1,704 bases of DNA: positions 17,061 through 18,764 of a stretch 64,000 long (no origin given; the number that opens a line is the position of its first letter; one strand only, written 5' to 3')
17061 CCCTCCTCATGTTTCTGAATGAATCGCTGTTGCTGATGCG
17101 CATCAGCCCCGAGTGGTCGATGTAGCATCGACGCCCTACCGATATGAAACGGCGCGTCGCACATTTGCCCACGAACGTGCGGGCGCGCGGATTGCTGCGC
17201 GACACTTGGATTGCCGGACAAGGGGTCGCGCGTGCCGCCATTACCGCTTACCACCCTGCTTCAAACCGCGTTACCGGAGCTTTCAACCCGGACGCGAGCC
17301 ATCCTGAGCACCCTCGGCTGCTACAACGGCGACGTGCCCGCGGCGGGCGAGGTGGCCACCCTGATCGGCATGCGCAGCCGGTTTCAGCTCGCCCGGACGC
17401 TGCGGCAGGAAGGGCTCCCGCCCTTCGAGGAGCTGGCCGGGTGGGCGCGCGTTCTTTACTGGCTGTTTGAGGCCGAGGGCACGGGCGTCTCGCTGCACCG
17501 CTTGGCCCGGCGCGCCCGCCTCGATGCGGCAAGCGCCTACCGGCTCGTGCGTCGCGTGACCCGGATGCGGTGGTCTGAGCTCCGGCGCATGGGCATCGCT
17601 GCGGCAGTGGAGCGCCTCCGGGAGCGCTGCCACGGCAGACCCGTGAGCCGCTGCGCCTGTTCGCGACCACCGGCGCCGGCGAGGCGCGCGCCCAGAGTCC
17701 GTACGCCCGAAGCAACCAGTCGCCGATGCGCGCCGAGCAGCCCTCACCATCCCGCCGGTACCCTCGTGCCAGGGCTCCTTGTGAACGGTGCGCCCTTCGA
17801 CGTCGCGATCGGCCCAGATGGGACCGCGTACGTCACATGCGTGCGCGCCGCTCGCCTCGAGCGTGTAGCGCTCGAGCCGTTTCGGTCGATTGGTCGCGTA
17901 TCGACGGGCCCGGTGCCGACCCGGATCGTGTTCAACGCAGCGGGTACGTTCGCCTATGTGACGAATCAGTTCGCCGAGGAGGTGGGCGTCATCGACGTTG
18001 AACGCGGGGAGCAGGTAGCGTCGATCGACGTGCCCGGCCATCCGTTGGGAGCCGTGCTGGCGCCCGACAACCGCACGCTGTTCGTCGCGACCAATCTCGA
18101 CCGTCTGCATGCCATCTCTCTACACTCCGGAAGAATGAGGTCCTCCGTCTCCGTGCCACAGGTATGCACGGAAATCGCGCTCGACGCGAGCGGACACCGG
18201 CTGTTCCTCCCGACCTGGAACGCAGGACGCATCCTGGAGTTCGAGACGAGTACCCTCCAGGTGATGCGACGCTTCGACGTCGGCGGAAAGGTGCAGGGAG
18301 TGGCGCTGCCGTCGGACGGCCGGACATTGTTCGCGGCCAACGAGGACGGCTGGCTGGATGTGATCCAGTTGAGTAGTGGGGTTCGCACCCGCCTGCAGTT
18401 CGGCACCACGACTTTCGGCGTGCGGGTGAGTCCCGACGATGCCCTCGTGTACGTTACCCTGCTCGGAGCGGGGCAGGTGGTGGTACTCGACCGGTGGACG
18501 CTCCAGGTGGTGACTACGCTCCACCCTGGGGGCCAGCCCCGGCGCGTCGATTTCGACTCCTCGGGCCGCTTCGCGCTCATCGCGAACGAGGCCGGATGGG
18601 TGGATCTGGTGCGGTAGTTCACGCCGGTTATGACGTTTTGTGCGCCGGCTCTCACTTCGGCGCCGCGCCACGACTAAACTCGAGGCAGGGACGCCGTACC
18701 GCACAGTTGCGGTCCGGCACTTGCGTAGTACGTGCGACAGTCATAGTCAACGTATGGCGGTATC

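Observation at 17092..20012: Candidate new system: AraC-type regulator carrying a copy of the beta-propeller of the adjacent lipoprotein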

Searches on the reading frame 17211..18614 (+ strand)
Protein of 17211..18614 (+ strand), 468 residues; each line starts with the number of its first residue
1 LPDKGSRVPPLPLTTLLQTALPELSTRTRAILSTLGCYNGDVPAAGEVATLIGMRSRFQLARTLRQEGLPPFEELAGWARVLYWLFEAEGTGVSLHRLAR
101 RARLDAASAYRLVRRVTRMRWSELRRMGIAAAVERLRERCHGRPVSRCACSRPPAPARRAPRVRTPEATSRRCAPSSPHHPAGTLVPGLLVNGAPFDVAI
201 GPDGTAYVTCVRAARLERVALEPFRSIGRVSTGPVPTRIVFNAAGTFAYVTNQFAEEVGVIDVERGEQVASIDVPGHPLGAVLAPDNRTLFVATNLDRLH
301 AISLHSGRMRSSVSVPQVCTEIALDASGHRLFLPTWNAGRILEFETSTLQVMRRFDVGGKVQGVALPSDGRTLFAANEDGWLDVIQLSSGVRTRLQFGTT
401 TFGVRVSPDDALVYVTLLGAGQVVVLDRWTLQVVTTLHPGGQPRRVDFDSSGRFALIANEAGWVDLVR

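Call 3: search_protein_families(library=pfam, proteins=[window:17211-18614:+], max_evalue=1)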
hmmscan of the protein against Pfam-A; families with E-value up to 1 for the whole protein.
window:17211-18614:+ (468 aa): 11 families
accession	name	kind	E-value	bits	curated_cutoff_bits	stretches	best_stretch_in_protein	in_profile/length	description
PF02239.22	Cytochrom_D1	-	2.4e-09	36.7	25.5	1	339-438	15-116/368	Cytochrome D1 heme domain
PF25174.1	Beta-prop_THOC3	-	8.7e-07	28.7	305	2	251-351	64-163/272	THOC3 beta-propeller domain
PF10282.15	Lactonase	-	1.7e-06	27.9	21.7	1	404-460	249-310/344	Lactonase, 7-bladed beta-propeller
PF24684.1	Vgb_lyase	-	0.00021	20.7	50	1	193-344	97-249/290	Virginiamycin B lyase family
PF23414.1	Beta-prop_EML_2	-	0.00041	20.3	90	1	297-394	20-117/266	Echinoderm microtubule-associated protein second beta-propeller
PF13360.13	PQQ_2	-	0.0049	17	27.6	1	256-357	3-101/233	Outer membrane protein assembly factor BamB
PF13570.13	Beta-prop_ACSF4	-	0.028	14.3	133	1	256-436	113-297/329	Beta-alanine-activating enzyme, beta-propeller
PF09339.16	HTH_IclR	-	0.032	14.4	22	1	85-119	11-45/52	IclR helix-turn-helix domain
PF05096.18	Glu_cyclase_2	-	0.064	13.1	22.3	1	298-377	62-139/249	Glutamine cyclotransferase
PF01436.27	NHL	-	0.19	12.3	20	0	197-213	6-22/28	NHL repeat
PF12894.13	ANAPC4_WD40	-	0.22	12.2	22.9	0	356-390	36-70/91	Anaphase-promoting complex subunit 4 WD40 domain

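Call 4: search_protein_families(library=ncbifam, proteins=[window:17211-18614:+], max_evalue=1)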
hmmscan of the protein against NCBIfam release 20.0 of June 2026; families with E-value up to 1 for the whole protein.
window:17211-18614:+ (468 aa): 11 families
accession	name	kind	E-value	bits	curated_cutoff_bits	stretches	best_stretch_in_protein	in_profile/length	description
TIGR03866.1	PQQ_ABC_repeats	subfamily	1.8e-18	66.6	287.3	2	243-373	8-139/310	PQQ-dependent catabolism-associated beta-propeller protein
TIGR02276.1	beta_rpt_yvtn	repeat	1e-13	51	27.85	2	408-447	1-40/42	beta-propeller repeat protein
NF052280.1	7_blade_YncE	equivalog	1.4e-11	43.8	400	2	234-294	257-317/338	7-bladed beta-propeller protein YncE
NF048007.1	MmpL3Stblzr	equivalog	2.9e-11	43.1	600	3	322-465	185-332/366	MmpL3/TtfA transport complex stabilizer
NF052340.1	hydrazine_beta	equivalog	1.5e-09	37.4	560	1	194-295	34-136/372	hydrazine synthase subunit beta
NF052460.1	L-NosZ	equivalog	4e-07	28.9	700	2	219-291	159-231/480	clade III lactonase-type nitrous-oxide reductase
NF052342.1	hydrazine_BC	exception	1.1e-05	23.9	1250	1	193-302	39-149/690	hydrazine synthase subunit beta-gamma fusion subunit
NF038117.1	choice_anch_I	subfamily_domain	1.5e-05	24.1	300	0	236-270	177-210/458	choice-of-anchor I family protein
NF050136.1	PGL_lacton_Staph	exception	0.00039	19.5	500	0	232-267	187-222/341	6-phosphogluconolactonase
NF038015.2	AztD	exception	0.0016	17.3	400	1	243-279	313-349/356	zinc metallochaperone AztD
TIGR03907.1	QH_beta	equivalog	0.071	12.2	223.2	1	251-309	6-67/338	quinohemoprotein amine dehydrogenase subunit beta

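Call 6: find_homologous_proteins(query=window:17211-18614:+, max_evalue=0.001)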
Query window:17211-18614:+ (468 aa): 224 proteins with E <= 0.001 among 8000 candidates; the best 120 are listed.
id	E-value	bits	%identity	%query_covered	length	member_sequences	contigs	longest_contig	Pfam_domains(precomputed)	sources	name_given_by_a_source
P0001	0.0e+0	1027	100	99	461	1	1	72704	PF22494.4,PF10282.16,PF25174.2,PF02239.23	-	-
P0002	1.4e-233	794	78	99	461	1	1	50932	PF10282.16,PF25174.2,PF02239.23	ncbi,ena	-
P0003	1.2e-230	784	77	98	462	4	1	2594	PF25174.2,PF02239.23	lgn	-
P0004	2.6e-185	635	65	98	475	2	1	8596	PF22494.4,PF25174.2,PF02239.23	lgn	-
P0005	2.5e-178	612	63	99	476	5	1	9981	PF25174.2,PF02239.23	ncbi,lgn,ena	-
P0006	6.8e-177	607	63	99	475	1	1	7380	PF25174.2,PF02239.23,PF23414.2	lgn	-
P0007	1.3e-176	606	62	99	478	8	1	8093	PF25174.2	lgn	-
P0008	1.0e-173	597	62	99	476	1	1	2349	PF25174.2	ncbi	-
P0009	1.7e-159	550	58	99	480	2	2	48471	PF25174.2,PF02239.23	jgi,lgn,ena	-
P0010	6.7e-158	544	57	98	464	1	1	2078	PF25174.2,PF21783.3,PF02239.23,PF23414.2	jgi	jgi:DNA-binding beta-propeller fold protein YncE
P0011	1.2e-155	537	57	98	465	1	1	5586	PF25174.2,PF09339.17,PF02239.23,PF24684.2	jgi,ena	jgi:DNA-binding beta-propeller fold protein YncE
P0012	2.7e-154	532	55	99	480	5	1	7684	PF10282.16,PF25174.2,PF02239.23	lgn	-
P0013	2.2e-152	526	55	99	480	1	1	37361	PF25174.2,PF02239.23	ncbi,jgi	-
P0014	5.9e-152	525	57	98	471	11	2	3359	PF25174.2,PF02239.23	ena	-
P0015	1.2e-150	520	55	99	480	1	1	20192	PF22494.4,PF25174.2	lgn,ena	-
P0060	1.1e-126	441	47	99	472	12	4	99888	PF22494.4,PF25174.2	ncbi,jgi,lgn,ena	-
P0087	2.1e-118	414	47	99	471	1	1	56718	PF22494.4,PF10282.16,PF25174.2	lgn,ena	-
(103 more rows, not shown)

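Call 14: find_encoding_contigs(protein=P0060, flank=6000, max_places=3)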
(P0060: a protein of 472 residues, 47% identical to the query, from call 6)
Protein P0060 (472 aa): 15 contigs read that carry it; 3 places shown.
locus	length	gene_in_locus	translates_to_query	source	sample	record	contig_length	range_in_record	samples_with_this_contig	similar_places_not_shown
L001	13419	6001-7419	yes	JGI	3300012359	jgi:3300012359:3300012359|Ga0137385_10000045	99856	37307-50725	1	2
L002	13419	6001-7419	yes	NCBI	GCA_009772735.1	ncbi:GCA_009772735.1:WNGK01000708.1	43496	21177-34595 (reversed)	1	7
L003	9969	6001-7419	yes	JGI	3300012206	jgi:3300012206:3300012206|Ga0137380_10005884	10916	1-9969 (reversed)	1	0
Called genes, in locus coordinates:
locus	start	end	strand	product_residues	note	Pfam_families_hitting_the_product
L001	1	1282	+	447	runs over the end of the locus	-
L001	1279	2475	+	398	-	PF00005:ABC_tran, PF13304:AAA_21 (faint)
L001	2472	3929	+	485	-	PF00309:Sigma54_AID, PF04963:Sigma54_CBD, PF04552:Sigma54_DBD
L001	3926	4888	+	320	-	PF13641:Glyco_tranf_2_3 (weak), PF00535:Glycos_transf_2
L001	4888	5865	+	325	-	PF08450:SGL (faint), PF10282:Lactonase (faint), PF24684:Vgb_lyase (faint), PF22494:choice_anch_I (faint), PF25174:Beta-prop_THOC3 (faint)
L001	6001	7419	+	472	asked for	PF22494:choice_anch_I (faint), PF25174:Beta-prop_THOC3 (faint)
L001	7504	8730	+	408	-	-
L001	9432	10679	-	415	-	PF13477:Glyco_trans_4_2, PF13439:Glyco_transf_4, PF13579:Glyco_trans_4_4, PF20706:GT4-conflict, PF00534:Glycos_transf_1, PF13692:Glyco_trans_1_4, PF13524:Glyco_trans_1_2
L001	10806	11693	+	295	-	PF03706:LPG_synthase_TM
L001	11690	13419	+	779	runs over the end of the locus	PF09586:YfhO (weak)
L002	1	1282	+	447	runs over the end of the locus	-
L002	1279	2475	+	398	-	PF00005:ABC_tran, PF13304:AAA_21 (faint)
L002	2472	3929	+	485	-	PF00309:Sigma54_AID, PF04963:Sigma54_CBD, PF04552:Sigma54_DBD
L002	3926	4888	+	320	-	PF13641:Glyco_tranf_2_3 (weak), PF00535:Glycos_transf_2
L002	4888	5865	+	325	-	PF08450:SGL (faint), PF10282:Lactonase (faint), PF24684:Vgb_lyase (faint), PF22494:choice_anch_I (faint), PF25174:Beta-prop_THOC3 (faint)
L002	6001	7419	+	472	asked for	PF22494:choice_anch_I (faint), PF25174:Beta-prop_THOC3 (faint)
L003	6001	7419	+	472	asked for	PF22494:choice_anch_I (faint), PF25174:Beta-prop_THOC3 (faint)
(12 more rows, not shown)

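Call 15: find_encoding_contigs(protein=P0087, flank=6000, max_places=2)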
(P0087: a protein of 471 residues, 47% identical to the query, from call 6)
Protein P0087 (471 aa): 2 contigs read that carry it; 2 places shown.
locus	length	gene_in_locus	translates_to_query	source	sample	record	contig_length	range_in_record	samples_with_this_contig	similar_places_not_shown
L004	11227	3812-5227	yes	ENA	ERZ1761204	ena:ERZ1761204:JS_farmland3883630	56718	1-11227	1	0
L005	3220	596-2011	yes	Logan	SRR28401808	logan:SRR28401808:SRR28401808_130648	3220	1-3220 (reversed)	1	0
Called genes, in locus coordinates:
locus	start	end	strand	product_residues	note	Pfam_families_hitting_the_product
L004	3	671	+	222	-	?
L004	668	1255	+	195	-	PF00075:RNase_H, PF22783:BapA_N (faint)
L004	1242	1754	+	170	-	PF00383:dCMP_cyt_deam_1, PF14437:MafB19-deam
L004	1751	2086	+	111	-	PF13473:Cupredoxin_1 (weak), PF00127:Copper-bind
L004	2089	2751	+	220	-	PF17032:Zn_ribbon_15 (faint), PF13240:Zn_Ribbon_1 (faint), PF12773:DZR (weak)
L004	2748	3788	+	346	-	PF00180:Iso_dh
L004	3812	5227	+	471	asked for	PF10282:Lactonase (faint), PF22494:choice_anch_I (faint), PF25174:Beta-prop_THOC3 (faint)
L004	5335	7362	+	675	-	-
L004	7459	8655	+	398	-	PF00108:Thiolase_N, PF00109:ketoacyl-synt (weak), PF02803:Thiolase_C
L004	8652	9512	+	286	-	-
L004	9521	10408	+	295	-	PF02737:3HCDH_N, PF00725:3HCDH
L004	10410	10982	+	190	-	PF09990:DUF2231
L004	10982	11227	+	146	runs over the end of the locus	-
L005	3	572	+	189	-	?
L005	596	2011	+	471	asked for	PF10282:Lactonase (faint), PF22494:choice_anch_I (faint), PF25174:Beta-prop_THOC3 (faint)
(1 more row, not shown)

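Call 16: find_encoding_contigs(protein=P0009, flank=6000, max_places=2)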
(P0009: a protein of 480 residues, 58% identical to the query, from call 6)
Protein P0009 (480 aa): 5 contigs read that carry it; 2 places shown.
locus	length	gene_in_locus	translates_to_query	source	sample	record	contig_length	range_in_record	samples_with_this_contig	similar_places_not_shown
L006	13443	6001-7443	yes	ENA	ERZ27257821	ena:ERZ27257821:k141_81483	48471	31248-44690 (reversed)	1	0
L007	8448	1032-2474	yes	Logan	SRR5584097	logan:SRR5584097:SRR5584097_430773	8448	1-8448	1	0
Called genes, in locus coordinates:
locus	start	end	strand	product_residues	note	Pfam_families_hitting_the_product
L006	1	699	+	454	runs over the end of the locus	-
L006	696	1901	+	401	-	PF00005:ABC_tran, PF13304:AAA_21 (faint)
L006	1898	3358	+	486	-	PF00309:Sigma54_AID, PF04963:Sigma54_CBD, PF04552:Sigma54_DBD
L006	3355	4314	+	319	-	PF13641:Glyco_tranf_2_3 (weak), PF00535:Glycos_transf_2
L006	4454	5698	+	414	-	PF02368:Big_2, PF23414:Beta-prop_EML_2 (faint), PF25174:Beta-prop_THOC3 (faint), PF26918:Ig_Eae (weak), PF22494:choice_anch_I (faint)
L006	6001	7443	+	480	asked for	PF25174:Beta-prop_THOC3, PF02239:Cytochrom_D1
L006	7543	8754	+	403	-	PF22494:choice_anch_I (faint), PF21783:YNCE (faint), PF10282:Lactonase (faint), PF25174:Beta-prop_THOC3 (faint)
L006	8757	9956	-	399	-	PF13477:Glyco_trans_4_2, PF13439:Glyco_transf_4, PF13579:Glyco_trans_4_4, PF20706:GT4-conflict, PF00534:Glycos_transf_1, PF13692:Glyco_trans_1_4, PF13524:Glyco_trans_1_2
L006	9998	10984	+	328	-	PF03706:LPG_synthase_TM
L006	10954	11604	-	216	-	PF01209:Ubie_methyltran, PF13489:Methyltransf_23, PF13847:Methyltransf_31, PF08241:Methyltransf_11, PF08242:Methyltransf_12, PF13649:Methyltransf_25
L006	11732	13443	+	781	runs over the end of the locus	PF09586:YfhO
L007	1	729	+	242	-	?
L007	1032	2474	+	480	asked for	PF25174:Beta-prop_THOC3, PF02239:Cytochrom_D1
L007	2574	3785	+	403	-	PF22494:choice_anch_I (faint), PF21783:YNCE (faint), PF10282:Lactonase (faint), PF25174:Beta-prop_THOC3 (faint)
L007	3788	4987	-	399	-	PF13477:Glyco_trans_4_2, PF13439:Glyco_transf_4, PF13579:Glyco_trans_4_4, PF20706:GT4-conflict, PF00534:Glycos_transf_1, PF13692:Glyco_trans_1_4, PF13524:Glyco_trans_1_2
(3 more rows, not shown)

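Call 39: find_related_loci(query=A1, collection=genome_contigs, flank=5000)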
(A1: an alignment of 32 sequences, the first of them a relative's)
Query A1 (461 aa) in genome_contigs; peptide patterns used: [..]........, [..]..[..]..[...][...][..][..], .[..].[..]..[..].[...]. (x = any residue, [..] = any of these).
134 stretches matched a pattern; 86 encode a relative of the query (tblastn E <= 1e-3); the best 80 are kept; 79 distinct loci.
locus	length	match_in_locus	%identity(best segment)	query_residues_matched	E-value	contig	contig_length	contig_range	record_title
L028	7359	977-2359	79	1-461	0e+0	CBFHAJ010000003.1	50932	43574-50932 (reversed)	MAG TPA_asm: uncultured bacterium isolate SRR21876936_metabat2_14 genome assembly, contig: ERZ27257217.24, whole genome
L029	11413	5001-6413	55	1-461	2e-150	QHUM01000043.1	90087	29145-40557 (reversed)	MAG: Gemmatimonadetes bacterium isolate AG28 14_1009_12_30cm_scaffold_31_curated, whole genome shotgun sequence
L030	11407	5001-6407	53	1-460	2e-145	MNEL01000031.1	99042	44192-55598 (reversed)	MAG: Gemmatimonadetes bacterium 13_1_40CM_69_22 13_1_40cm_scaffold_67, whole genome shotgun sequence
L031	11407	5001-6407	53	1-460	2e-145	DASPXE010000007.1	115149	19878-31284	MAG TPA_asm: Gemmatimonadales bacterium isolate SMAG_U11559 k141_1373917, whole genome shotgun sequence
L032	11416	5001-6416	49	1-461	2e-136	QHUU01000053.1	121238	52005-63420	MAG: Gemmatimonadetes bacterium isolate AG20 14_0903_12_20cm_scaffold_6_curated, whole genome shotgun sequence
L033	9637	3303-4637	51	1-442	6e-135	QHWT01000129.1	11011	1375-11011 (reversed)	MAG: Acidobacteria bacterium isolate gp6 AA36 14_0927_09_20cm_scaffold_42874_curated, whole genome shotgun sequence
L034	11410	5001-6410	48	1-461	1e-130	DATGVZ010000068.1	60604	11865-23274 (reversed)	MAG TPA_asm: Gemmatimonadales bacterium isolate SMAG_U10569 k141_155195, whole genome shotgun sequence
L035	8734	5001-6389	47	1-461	1e-130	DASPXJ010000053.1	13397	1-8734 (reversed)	MAG TPA_asm: Gemmatimonadales bacterium isolate SMAG_U11564 k141_1144846, whole genome shotgun sequence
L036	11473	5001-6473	47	1-461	4e-130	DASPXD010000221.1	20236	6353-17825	MAG TPA_asm: Gemmatimonadales bacterium isolate SMAG_U11558 k141_1514339, whole genome shotgun sequence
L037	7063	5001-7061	47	1-461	1e-128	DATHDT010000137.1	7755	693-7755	MAG TPA_asm: Gemmatimonadales bacterium isolate SMAG_U12401 k141_169251, whole genome shotgun sequence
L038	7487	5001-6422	48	1-461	4e-124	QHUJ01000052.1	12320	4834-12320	MAG: Gemmatimonadetes bacterium isolate AG30 14_0929_12_40cm_scaffold_2801_curated, whole genome shotgun sequence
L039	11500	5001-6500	45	1-461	2e-123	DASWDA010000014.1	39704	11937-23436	MAG TPA_asm: Gemmatimonadales bacterium isolate SMAG_U2723 k141_4226, whole genome shotgun sequence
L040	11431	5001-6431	45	1-460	7e-123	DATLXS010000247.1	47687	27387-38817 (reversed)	MAG TPA_asm: Gemmatimonadales bacterium isolate SMAG_U13252 k141_961291, whole genome shotgun sequence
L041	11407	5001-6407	46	1-460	2e-122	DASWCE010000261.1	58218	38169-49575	MAG TPA_asm: Gemmatimonadales bacterium isolate SMAG_U2701 k141_1373764, whole genome shotgun sequence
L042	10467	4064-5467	46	1-460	2e-122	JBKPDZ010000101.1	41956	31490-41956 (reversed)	MAG: Gemmatimonadota bacterium isolate GB_EKS_MAG_00011 GB_EKS_000000192760, whole genome shotgun sequence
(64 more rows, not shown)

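Call 40: predict_structure(alignment_id=A1)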
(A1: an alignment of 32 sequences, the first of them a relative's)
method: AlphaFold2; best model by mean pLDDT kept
length: 461 residues; sequences in the alignment: 32
mean_pLDDT: 88.1   pTM: 0.65
mean pLDDT of the five models: 88.1, 87.9, 87.9, 86.6, 86.6
residues with pLDDT >= 90: 320; 70-90: 103; 50-70: 3; < 50: 35
segments of 3 or more residues with pLDDT < 50: 136-168
pLDDT, mean of each block of 10 residues (from residue 1): 76 85 89 85 87 87 90 95 93 92 93 93 91 55 31 33 43 85 91 95 94 96 91 96 90 95 92 95 95 95 93 93 95 96 96 94 96 96 95 95 97 96 96 95 95 96 92
secondary structure, 60 per line:
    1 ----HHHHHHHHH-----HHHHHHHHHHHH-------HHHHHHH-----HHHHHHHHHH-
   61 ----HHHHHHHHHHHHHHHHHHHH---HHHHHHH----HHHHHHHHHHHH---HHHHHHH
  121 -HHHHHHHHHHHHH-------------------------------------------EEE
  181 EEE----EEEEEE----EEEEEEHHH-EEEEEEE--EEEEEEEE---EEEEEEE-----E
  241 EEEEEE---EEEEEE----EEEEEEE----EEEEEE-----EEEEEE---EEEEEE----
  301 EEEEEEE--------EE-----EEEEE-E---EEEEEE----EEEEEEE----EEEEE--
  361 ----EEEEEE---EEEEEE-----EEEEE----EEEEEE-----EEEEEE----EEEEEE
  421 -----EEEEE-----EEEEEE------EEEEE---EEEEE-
elements in order: H5-13 H19-30 H38-44 H50-59 H65-84 H88-94 H99-110 H114-120 H122-134 E178-183 E188-193 E198-203 E208-214 E217-224 E228-234 E240-246 E250-255 E260-266 E271-276 E282-287 E291-296 E301-307 E323-327 E333-338 E343-349 E354-358 E365-370 E374-379 E385-389 E394-399 E405-410 E415-420 E426-430 E436-441 E448-452 E456-460

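Call 44: fold_search(model_id=the predicted structure, library=pdb)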
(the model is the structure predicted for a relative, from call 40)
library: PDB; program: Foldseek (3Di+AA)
matches with E <= 10: 1994; with E <= 0.001: 1974
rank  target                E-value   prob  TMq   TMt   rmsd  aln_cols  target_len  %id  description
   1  1l0q_A                1.7e-20  1.00  0.52  0.61   1.7       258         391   24  Tandem YVTN beta-propeller and PKD domains from an archaeal surface layer protein (released 2002-11-06)
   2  1gxr_B                2.3e-20  1.00  0.57  0.81   2.1       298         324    9  WD40 Region of Human Groucho/TLE1 (released 2002-06-13)
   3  5c2v_B                2.4e-20  1.00  0.56  0.72   6.7       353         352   18  Kuenenia stuttgartiensis Hydrazine Synthase (released 2015-10-14)
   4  5mwj_B                7.7e-19  1.00  0.57  0.80   7.9       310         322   10  Structure Enabled Discovery of a Stapled Peptide Inhibitor to Target the Oncogenic Transcriptional Repressor TLE1 (released 2017-04-05)
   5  3ow8_C                1.1e-18  1.00  0.55  0.83   2.4       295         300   17  Crystal Structure of the WD repeat-containing protein 61 (released 2010-09-29)
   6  1gxr_A                1.1e-18  1.00  0.58  0.78   7.8       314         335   10  WD40 Region of Human Groucho/TLE1 (released 2002-06-13)
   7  5nuv                  2.7e-18  1.00  0.57  0.85   2.4       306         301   16  Structure of the WD40-domain of human ATG16L1 (released 2017-07-19)
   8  9l3y_B                5.8e-18  1.00  0.56  0.77   6.6       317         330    8  Cryo-EM structure of the G-protein coupled receptor 1 (GPR1) in complex with chemerin and Gi1 (released 2025-03-12)
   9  8q7n_F                6.4e-18  1.00  0.56  0.60   2.4       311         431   12  cryo-EM structure of the human spliceosomal B complex protomer (tri-snRNP core region) (released 2024-01-24)
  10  9ijj_Q                7.2e-18  1.00  0.57  0.58   2.1       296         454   12  In situ structure of the central apparatus in mouse sperm axoneme. (released 2025-06-04)
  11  8hdo_B                9.4e-18  1.00  0.56  0.76   3.4       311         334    7  Structure of A2BR bound to synthetic agonists BAY 60-6583 (released 2023-01-18)
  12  8gg8_B                9.9e-18  1.00  0.56  0.77   5.2       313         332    8  CryoEM structure of beta-2-adrenergic receptor in complex with GTP-bound Gs heterotrimer (transition intermediate #14  (released 2024-03-06)
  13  3ow8_B                1.2e-17  1.00  0.54  0.85   2.3       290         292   17  Crystal Structure of the WD repeat-containing protein 61 (released 2010-09-29)
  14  2ce8_A                1.2e-17  1.00  0.58  0.78   7.7       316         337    9  An EH1 peptide bound to the Groucho-TLE WD40 domain. (released 2006-06-14)
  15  5mwj_A                1.4e-17  1.00  0.57  0.80   7.8       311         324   10  Structure Enabled Discovery of a Stapled Peptide Inhibitor to Target the Oncogenic Transcriptional Repressor TLE1 (released 2017-04-05)
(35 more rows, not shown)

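Call 63: search_protein_families(library=ncbifam, proteins=[L004:5335-7359:+], max_evalue=0.001)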
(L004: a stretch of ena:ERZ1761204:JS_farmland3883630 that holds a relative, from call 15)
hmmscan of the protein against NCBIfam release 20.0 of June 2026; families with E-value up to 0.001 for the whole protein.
L004:5335-7359:+ (675 aa): 12 families
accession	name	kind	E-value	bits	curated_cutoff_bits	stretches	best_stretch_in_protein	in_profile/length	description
TIGR03866.1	PQQ_ABC_repeats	subfamily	5.9e-25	88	287.3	3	109-239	12-139/310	PQQ-dependent catabolism-associated beta-propeller protein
TIGR02276.1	beta_rpt_yvtn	repeat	1.1e-17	63.7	27.85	1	281-322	1-42/42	beta-propeller repeat protein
NF052340.1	hydrazine_beta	equivalog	1.2e-15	57.5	560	0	477-581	33-134/372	hydrazine synthase subunit beta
NF052280.1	7_blade_YncE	equivalog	3.4e-13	49.1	400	1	179-325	168-310/338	7-bladed beta-propeller protein YncE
NF052460.1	L-NosZ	equivalog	4.2e-12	45.3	700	0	91-160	38-109/480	clade III lactonase-type nitrous-oxide reductase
NF048007.1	MmpL3Stblzr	equivalog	6.8e-10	38.7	600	1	386-634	84-335/366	MmpL3/TtfA transport complex stabilizer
NF008258.1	PRK11028.1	equivalog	2.5e-09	36.7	370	0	196-242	5-53/330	6-phosphogluconolactonase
NF052342.1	hydrazine_BC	exception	1.6e-08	33.2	1250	0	478-580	40-139/690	hydrazine synthase subunit beta-gamma fusion subunit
TIGR03907.1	QH_beta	equivalog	2.2e-07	30.3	223.2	0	436-494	35-98/338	quinohemoprotein amine dehydrogenase subunit beta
NF038117.1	choice_anch_I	subfamily_domain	9.8e-06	24.7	300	0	237-335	11-116/458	choice-of-anchor I family protein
NF052453.1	MthilOxMtoX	equivalog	0.00012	20.7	650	0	185-254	292-360/408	methanethiol oxidase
NF050136.1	PGL_lacton_Staph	exception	0.00028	20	500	0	609-667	146-208/341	6-phosphogluconolactonase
